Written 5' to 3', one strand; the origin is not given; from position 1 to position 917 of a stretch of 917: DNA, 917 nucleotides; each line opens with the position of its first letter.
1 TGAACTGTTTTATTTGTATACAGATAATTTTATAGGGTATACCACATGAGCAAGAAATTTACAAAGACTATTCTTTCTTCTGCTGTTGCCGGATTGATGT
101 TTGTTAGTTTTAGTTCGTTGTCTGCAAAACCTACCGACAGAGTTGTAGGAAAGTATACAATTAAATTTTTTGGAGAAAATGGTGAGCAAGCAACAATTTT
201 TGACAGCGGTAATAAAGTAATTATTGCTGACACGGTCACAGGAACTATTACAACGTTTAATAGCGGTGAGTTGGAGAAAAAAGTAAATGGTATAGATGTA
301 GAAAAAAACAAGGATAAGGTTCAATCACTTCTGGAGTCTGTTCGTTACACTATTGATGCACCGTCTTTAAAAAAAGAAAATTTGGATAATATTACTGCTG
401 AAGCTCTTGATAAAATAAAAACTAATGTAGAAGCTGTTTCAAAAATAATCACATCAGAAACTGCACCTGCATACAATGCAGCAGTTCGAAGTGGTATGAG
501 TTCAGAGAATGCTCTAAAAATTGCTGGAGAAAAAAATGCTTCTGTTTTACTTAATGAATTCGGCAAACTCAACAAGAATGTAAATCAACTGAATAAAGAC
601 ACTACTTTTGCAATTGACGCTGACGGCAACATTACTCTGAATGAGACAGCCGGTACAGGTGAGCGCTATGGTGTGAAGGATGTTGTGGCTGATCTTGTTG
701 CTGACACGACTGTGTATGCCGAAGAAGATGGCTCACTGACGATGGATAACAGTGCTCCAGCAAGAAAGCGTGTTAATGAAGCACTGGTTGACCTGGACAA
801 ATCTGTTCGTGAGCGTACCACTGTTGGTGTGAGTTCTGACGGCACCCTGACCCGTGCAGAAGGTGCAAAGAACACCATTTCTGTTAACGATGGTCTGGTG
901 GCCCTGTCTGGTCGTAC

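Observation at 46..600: AT-rich N-terminal domain with a predicted helical segment and no recognisable family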

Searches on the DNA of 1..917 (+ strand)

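Call 5: search_dna_similar(query=window:1-917:+, collection=ecoli_genomes, mode=near)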
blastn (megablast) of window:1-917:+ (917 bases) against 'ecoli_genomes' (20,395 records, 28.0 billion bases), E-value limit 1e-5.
Records with a match: 29; places in all: 89; records where one place covers at least 80% of the query: 0.
Genomes with a match: 29 of 5426; with a place that covers at least 80% of the query: 0. Places per genome that has any: lowest 1, median 3, highest 6. On chromosomes: 89 places; on plasmids: 0.
Best place of each record, by identity: 95-99% 12; 90-95% 15; 80-90% 2.
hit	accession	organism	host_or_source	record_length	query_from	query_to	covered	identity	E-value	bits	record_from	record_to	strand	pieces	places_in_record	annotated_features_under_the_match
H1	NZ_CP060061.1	Escherichia coli strain G6/7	Homo sapiens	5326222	1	617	53%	93.4%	2e-150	709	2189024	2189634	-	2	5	YadA C-terminal domain-containing protein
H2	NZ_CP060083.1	Escherichia coli strain G1/2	Homo sapiens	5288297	1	611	52%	93.7%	2e-150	709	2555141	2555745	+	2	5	YadA C-terminal domain-containing protein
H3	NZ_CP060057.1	Escherichia coli strain G8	Homo sapiens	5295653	1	611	52%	93.7%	2e-150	709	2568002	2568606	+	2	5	YadA C-terminal domain-containing protein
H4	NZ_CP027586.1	Escherichia coli strain 2012EL-2448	Homo sapiens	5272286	1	917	48%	97.7%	1e-165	761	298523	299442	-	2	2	YadA C-terminal domain-containing protein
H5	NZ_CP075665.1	Escherichia coli strain STEC2018-553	Homo sapiens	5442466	1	917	48%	97.7%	1e-165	761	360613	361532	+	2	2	YadA C-terminal domain-containing protein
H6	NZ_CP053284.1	Escherichia coli strain SCU-104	Homo sapiens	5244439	1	917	48%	97.9%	1e-165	759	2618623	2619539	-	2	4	YadA C-terminal domain-containing protein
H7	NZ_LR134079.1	Escherichia coli strain NCTC9112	missing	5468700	1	392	43%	96.0%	1e-180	641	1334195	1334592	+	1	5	YadA C-terminal domain-containing protein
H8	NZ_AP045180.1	Escherichia coli strain JNEC-KY204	Homo sapiens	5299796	1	617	43%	91.1%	3e-98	535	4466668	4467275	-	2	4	YadA C-terminal domain-containing protein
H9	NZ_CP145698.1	Escherichia coli strain S1-KEN-03-A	Homo sapiens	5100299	1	262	29%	98.1%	6e-125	457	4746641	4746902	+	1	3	YadA C-terminal domain-containing protein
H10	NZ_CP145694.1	Escherichia coli strain S1-KEN-04-A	Homo sapiens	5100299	1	262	29%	98.1%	6e-125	457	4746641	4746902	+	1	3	YadA C-terminal domain-containing protein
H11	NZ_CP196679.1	Escherichia coli strain 99RCEF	Fregata magnificens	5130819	1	262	29%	98.1%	6e-125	457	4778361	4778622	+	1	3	YadA C-terminal domain-containing protein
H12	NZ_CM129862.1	Escherichia coli strain SW070917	wastewater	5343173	6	392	31%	90.7%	3e-53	377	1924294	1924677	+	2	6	YadA C-terminal domain-containing protein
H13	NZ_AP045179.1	Escherichia coli strain JNEC-KY203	Homo sapiens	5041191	1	917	28%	90.7%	2e-40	343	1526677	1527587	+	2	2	YadA C-terminal domain-containing protein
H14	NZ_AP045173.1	Escherichia coli strain JNEC-KY177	Homo sapiens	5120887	1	917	28%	90.7%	2e-40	343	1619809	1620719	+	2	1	YadA C-terminal domain-containing protein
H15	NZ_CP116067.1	Escherichia coli strain DETEC-S792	ICU staff rectal swab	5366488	1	917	26%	92.4%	8e-49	336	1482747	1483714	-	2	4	YadA C-terminal domain-containing protein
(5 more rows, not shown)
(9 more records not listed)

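Call 8: get_annotated_region(hit=H4, flank=6000)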
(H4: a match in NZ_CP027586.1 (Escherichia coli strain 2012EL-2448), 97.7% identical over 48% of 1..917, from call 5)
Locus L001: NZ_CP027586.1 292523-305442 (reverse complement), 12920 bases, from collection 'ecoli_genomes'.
description: Escherichia coli strain 2012EL-2448 chromosome, complete genome
organism: Escherichia coli strain 2012EL-2448 (NCBI taxid 562)
replicon: chromosome; assembly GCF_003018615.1
host: Homo sapiens; source: stool; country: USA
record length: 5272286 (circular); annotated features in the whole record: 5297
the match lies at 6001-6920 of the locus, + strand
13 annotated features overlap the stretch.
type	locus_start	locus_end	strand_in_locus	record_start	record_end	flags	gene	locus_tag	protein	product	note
CDS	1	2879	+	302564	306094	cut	gpJ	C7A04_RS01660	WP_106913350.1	phage attachment tail tip protein J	-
CDS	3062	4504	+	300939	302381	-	-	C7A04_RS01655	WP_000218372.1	prophage tail fiber N-terminal domain-containing protein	-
CDS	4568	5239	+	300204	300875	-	-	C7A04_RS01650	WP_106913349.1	DUF4376 domain-containing protein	-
CDS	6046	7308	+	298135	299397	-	-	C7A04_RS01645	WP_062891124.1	YadA C-terminal domain-containing protein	-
CDS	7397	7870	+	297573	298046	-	-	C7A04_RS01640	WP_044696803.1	hypothetical protein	-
CDS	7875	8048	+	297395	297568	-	-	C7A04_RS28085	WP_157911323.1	hypothetical protein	-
CDS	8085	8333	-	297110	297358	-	-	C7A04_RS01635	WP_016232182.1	DinI-like family protein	-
CDS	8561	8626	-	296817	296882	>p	-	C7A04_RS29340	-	hypothetical protein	incomplete; partial in the middle of a contig; missing C-terminus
CDS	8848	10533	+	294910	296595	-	btsS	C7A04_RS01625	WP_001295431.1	two-component regulatory system sensor histidine kinase BtsS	-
CDS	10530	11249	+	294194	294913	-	btsR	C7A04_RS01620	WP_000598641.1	two-component system response regulator BtsR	-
CDS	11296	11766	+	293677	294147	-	yehS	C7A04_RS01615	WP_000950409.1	DUF1456 family protein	-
CDS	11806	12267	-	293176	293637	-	yehR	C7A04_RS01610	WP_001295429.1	YehR family lipoprotein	-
CDS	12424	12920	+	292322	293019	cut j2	-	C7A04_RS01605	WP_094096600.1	IS1-like element IS1A family transposase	programmed frameshift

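Call 9: get_annotated_region(hit=H1, flank=6000)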
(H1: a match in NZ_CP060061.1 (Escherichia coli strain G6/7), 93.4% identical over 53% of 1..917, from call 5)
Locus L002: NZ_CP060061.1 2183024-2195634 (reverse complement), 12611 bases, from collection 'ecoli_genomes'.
description: Escherichia coli strain G6/7 chromosome, complete genome
organism: Escherichia coli strain G6/7 (NCBI taxid 562)
replicon: chromosome; assembly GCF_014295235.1
host: Homo sapiens; source: feces from healthy individual; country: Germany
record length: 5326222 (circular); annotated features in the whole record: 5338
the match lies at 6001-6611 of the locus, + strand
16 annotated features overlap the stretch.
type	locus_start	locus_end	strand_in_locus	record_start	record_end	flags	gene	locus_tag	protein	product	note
CDS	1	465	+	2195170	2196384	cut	-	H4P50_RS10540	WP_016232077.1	N4-gp56 family major capsid protein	-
CDS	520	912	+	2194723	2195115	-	-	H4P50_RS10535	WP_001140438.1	hypothetical protein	-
CDS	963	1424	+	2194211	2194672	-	-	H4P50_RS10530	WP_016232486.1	hypothetical protein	-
CDS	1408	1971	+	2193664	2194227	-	-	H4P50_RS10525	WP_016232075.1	hypothetical protein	-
CDS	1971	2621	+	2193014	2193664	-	-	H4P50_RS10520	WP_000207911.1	DUF6682 family protein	-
CDS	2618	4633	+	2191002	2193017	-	-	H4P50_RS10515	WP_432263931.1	tail fiber protein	-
CDS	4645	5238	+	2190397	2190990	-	-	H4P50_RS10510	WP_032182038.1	DUF4376 domain-containing protein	-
CDS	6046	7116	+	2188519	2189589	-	-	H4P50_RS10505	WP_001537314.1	YadA C-terminal domain-containing protein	-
CDS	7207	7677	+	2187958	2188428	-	-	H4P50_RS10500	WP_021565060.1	hypothetical protein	-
CDS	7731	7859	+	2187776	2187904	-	-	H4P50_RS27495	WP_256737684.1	hypothetical protein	-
CDS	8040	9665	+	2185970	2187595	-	-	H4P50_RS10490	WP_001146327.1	hypothetical protein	-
CDS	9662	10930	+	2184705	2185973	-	-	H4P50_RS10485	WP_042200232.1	phage tail tip fiber protein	-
CDS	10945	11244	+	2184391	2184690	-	-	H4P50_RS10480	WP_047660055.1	hypothetical protein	-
CDS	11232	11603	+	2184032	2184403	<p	-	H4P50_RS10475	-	hypothetical protein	incomplete; partial in the middle of a contig; missing C-terminus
CDS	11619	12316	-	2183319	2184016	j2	-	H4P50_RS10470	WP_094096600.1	IS1-like element IS1A family transposase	programmed frameshift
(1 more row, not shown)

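Call 65: get_annotated_region(hit=H8, flank=3000)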
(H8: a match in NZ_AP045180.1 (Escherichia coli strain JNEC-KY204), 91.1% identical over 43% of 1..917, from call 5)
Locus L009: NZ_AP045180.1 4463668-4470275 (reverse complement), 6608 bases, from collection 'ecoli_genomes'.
description: Escherichia coli strain JNEC-KY204 chromosome, complete genome
organism: Escherichia coli strain JNEC-KY204 (NCBI taxid 562)
replicon: chromosome; assembly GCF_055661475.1
host: Homo sapiens; source: clinical; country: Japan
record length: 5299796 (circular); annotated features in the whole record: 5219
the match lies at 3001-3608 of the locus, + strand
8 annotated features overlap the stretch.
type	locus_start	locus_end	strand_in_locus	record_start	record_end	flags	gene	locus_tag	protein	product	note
CDS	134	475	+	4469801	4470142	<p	-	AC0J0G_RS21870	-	prophage tail fiber N-terminal domain-containing protein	incomplete; partial in the middle of a contig; missing C-terminus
CDS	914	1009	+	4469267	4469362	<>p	-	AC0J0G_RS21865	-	tail fiber protein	incomplete; partial in the middle of a contig; missing N-terminus and C-terminus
CDS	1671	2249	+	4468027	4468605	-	-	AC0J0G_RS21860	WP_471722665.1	DUF4376 domain-containing protein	-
CDS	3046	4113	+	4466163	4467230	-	-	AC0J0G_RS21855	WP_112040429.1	YadA C-terminal domain-containing protein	-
CDS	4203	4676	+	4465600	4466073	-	-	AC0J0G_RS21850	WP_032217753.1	hypothetical protein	-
CDS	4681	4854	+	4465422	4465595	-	-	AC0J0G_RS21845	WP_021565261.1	hypothetical protein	-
CDS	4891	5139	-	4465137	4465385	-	-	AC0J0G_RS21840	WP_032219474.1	DinI-like family protein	-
CDS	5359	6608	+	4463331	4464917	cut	prfC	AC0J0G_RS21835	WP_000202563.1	peptide chain release factor 3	-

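Call 78: search_rna_families(source=window, threshold=evalue, max_evalue=1)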
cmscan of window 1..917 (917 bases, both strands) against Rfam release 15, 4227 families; matches with E-value up to 1: 0.
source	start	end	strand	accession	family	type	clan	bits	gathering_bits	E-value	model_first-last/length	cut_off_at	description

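Call 89: search_dna_similar(query=window:127-600:+, collection=ecoli_genomes, mode=distant, max_rows=25, rows=spread)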
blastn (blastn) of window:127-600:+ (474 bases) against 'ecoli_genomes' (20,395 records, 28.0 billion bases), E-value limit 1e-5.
Records with a match: 16; places in all: 21; records where one place covers at least 80% of the query: 0.
Genomes with a match: 16 of 5426; with a place that covers at least 80% of the query: 0. Places per genome that has any: lowest 1, median 1, highest 2. On chromosomes: 21 places; on plasmids: 0.
Best place of each record, by identity: 95-99% 2; 90-95% 6; 80-90% 4; 60-80% 4.
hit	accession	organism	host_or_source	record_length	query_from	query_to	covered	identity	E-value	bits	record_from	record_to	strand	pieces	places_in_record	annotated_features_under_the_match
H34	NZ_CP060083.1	Escherichia coli strain G1/2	Homo sapiens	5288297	115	470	75%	93.8%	2e-150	541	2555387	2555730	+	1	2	YadA C-terminal domain-containing protein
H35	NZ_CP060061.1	Escherichia coli strain G6/7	Homo sapiens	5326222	115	470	75%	93.8%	2e-150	541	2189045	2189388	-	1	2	YadA C-terminal domain-containing protein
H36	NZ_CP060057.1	Escherichia coli strain G8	Homo sapiens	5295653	115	470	75%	93.8%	2e-150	541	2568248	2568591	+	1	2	YadA C-terminal domain-containing protein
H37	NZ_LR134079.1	Escherichia coli strain NCTC9112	missing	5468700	1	339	72%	87.6%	6e-114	420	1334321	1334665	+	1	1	YadA C-terminal domain-containing protein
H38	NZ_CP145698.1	Escherichia coli strain S1-KEN-03-A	Homo sapiens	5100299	1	343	72%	77.6%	2e-69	272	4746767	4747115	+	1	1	YadA C-terminal domain-containing protein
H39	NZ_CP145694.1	Escherichia coli strain S1-KEN-04-A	Homo sapiens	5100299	1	343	72%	77.6%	2e-69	272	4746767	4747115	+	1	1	YadA C-terminal domain-containing protein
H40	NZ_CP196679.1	Escherichia coli strain 99RCEF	Fregata magnificens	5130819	1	343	72%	77.6%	2e-69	272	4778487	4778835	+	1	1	YadA C-terminal domain-containing protein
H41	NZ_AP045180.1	Escherichia coli strain JNEC-KY204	Homo sapiens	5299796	203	470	57%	90.3%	3e-98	367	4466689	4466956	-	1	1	YadA C-terminal domain-containing protein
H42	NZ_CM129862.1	Escherichia coli strain SW070917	wastewater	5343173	89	339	53%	81.0%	1e-59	239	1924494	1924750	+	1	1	YadA C-terminal domain-containing protein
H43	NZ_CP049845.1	Escherichia coli strain UPEC-245U/190328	Homo sapiens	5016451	238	470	49%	80.3%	4e-52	214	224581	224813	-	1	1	YadA C-terminal domain-containing protein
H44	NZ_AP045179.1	Escherichia coli strain JNEC-KY203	Homo sapiens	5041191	215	380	35%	75.0%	1e-20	109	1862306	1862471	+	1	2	YadA C-terminal domain-containing protein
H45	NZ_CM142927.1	Escherichia coli strain UCPROB-002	Homo sapiens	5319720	1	95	20%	93.7%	2e-31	145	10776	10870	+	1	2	YadA C-terminal domain-containing protein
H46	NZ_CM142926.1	Escherichia coli strain UCPROB-001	Homo sapiens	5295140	1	95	20%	93.7%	2e-31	145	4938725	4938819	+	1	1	YadA C-terminal domain-containing protein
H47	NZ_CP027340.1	Escherichia coli strain 2015C-3121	Homo sapiens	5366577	1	79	17%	98.7%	3e-29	139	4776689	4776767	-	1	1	YadA C-terminal domain-containing protein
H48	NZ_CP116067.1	Escherichia coli strain DETEC-S792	ICU staff rectal swab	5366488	1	79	17%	98.7%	3e-29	139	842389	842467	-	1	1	YadA C-terminal domain-containing protein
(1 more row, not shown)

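Call 92: search_dna_similar(query=L010:11580-13146:+, collection=ecoli_genomes, mode=near, max_rows=3)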
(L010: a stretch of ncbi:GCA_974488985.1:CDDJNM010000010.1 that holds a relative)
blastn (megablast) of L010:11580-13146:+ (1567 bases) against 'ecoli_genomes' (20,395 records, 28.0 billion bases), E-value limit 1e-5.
Records with a match: 5423; places in all: 5428; records where one place covers at least 80% of the query: 5423.
Genomes with a match: 5422 of 5426; with a place that covers at least 80% of the query: 5422. Places per genome that has any: lowest 1, median 1, highest 3. On chromosomes: 5422 places; on plasmids: 6.
Best place of each record, by identity: >=99% 3; 95-99% 5350; 90-95% 70.
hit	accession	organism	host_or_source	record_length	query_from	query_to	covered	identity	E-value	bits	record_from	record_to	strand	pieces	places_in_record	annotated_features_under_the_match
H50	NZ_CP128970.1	Escherichia coli strain TUM1886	missing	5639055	1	1567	100%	100.0%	0e+0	2894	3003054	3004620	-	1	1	trpA: tryptophan synthase subunit alpha | trpB: tryptophan synthase subunit beta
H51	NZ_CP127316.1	Escherichia coli strain Ch1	Gallus gallus domesticus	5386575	1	1567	100%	100.0%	0e+0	2894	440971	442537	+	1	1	trpA: tryptophan synthase subunit alpha | trpB: tryptophan synthase subunit beta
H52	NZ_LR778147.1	Escherichia coli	sediment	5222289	1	1567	100%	99.2%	0e+0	2822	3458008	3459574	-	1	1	trpA: tryptophan synthase subunit alpha | trpB: tryptophan synthase subunit beta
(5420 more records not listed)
